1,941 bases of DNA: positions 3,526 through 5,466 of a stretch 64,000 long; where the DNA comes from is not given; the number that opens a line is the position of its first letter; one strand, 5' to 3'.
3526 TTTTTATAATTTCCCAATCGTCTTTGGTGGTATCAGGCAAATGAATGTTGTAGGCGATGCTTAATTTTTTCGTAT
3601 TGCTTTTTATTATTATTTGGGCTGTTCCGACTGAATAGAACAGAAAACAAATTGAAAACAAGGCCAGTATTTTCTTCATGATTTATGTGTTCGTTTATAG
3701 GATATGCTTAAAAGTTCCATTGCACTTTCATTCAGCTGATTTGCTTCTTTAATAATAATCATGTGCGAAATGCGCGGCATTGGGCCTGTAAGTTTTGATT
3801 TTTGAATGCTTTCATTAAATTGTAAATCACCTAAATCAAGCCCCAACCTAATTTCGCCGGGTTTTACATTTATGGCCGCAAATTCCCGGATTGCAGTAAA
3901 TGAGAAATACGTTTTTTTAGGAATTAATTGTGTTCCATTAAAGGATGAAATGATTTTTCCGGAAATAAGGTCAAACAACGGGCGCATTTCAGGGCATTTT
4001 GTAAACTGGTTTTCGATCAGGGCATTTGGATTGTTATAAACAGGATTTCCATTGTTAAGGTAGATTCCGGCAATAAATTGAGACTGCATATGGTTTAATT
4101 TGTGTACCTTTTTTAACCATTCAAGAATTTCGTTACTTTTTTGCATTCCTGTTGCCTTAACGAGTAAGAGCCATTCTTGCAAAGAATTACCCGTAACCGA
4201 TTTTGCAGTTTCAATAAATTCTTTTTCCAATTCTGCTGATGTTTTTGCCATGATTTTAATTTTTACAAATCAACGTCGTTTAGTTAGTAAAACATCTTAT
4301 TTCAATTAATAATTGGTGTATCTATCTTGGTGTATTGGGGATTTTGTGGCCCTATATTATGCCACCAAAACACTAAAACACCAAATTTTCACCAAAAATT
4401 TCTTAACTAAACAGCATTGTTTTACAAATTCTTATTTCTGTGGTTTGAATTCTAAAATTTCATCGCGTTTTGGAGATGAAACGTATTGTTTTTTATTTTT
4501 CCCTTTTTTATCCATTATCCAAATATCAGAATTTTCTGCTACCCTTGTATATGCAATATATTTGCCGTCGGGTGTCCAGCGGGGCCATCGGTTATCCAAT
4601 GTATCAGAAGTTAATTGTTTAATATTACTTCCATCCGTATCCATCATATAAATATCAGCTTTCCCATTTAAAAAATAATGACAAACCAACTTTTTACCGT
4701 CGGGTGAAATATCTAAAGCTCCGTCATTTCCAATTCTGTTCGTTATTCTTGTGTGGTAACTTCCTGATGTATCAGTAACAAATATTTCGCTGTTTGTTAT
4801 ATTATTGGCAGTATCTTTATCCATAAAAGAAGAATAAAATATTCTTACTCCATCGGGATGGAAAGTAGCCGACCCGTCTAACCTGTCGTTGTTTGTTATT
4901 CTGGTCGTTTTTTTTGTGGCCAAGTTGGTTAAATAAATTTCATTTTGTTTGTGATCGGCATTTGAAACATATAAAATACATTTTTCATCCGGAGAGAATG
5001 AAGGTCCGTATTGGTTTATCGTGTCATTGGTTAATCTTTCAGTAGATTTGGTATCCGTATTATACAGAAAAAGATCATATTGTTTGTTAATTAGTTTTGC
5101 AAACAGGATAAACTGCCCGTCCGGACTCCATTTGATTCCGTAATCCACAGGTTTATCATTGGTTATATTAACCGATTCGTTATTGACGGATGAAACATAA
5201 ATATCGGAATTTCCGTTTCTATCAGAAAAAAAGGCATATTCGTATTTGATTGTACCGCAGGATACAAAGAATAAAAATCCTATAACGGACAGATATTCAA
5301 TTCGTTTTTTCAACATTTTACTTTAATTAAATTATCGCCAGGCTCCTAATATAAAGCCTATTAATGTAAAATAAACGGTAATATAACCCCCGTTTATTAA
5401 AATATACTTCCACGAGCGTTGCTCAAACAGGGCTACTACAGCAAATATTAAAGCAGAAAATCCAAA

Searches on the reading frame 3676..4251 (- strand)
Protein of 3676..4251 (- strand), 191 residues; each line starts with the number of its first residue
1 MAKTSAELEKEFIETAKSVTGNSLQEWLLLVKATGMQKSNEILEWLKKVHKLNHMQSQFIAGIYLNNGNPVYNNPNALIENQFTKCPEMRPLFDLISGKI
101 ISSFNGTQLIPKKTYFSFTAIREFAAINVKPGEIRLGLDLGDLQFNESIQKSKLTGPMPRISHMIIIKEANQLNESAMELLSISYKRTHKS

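Call 21: find_encoding_contigs(protein=window:3676-4251:-, flank=10000, max_places=10)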
Protein window:3676-4251:- (191 aa): 2 contigs read that carry it; 2 places shown.
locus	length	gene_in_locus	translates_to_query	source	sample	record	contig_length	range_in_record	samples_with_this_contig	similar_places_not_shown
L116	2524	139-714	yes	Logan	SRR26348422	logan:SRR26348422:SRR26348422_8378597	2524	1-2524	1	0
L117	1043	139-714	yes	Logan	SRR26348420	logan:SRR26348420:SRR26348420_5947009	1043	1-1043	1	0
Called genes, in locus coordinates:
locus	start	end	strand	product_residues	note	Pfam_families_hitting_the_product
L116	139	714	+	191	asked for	PF14117:DUF4287, PF18899:DUF5655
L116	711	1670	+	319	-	PF07676:PD40 (faint), PF26549:Tricorn_N, PF26550:Tricorn_2nd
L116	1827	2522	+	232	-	?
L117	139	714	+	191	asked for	PF14117:DUF4287, PF18899:DUF5655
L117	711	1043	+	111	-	?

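Call 53: search_protein_families(library=pfam, proteins=[window:3676-4251:-], max_evalue=0.001)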
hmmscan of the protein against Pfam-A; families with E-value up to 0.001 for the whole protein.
window:3676-4251:- (191 aa): 2 families
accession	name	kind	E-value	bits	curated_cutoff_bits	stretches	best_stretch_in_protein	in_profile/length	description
PF18899.5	DUF5655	-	1.1e-09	38.7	24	1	80-186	2-107/109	Domain of unknown function (DUF5655)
PF14117.11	DUF4287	-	9.8e-08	32.4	27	1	12-54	5-48/60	Domain of unknown function (DUF4287)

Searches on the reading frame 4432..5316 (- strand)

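Call 53: search_protein_families(library=pfam, proteins=[window:4432-5316:-], max_evalue=0.001)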
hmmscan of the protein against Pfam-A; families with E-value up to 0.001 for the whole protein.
window:4432-5316:- (294 aa): 7 families
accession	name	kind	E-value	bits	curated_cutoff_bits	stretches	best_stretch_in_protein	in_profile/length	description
PF07676.18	PD40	-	4.3e-31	106.6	20.9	3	233-267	2-38/38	WD40-like Beta Propeller Repeat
PF00930.27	DPPIV_N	-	7.2e-13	48.4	22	2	205-282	2-82/354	Dipeptidyl peptidase IV (DPP IV) N-terminal region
PF25174.1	Beta-prop_THOC3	-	9.1e-07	28.6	305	0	54-122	87-151/272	THOC3 beta-propeller domain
PF14583.12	Pectate_lyase22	-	8.4e-05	21.9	30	0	58-123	38-374/386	Oligogalacturonate lyase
PF08450.18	SGL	-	0.00023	21.3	26.3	0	152-234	93-172/246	SMP-30/Gluconolactonase/LRE-like region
PF24797.1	Beta-prop_WDR35_TULP_N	-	0.00031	20.5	80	0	60-104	161-202/332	WDR35/TULP4 N-terminal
PF08662.17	eIF2A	-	0.00054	20.3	20.5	0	60-115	105-159/194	Eukaryotic translation initiation factor eIF2A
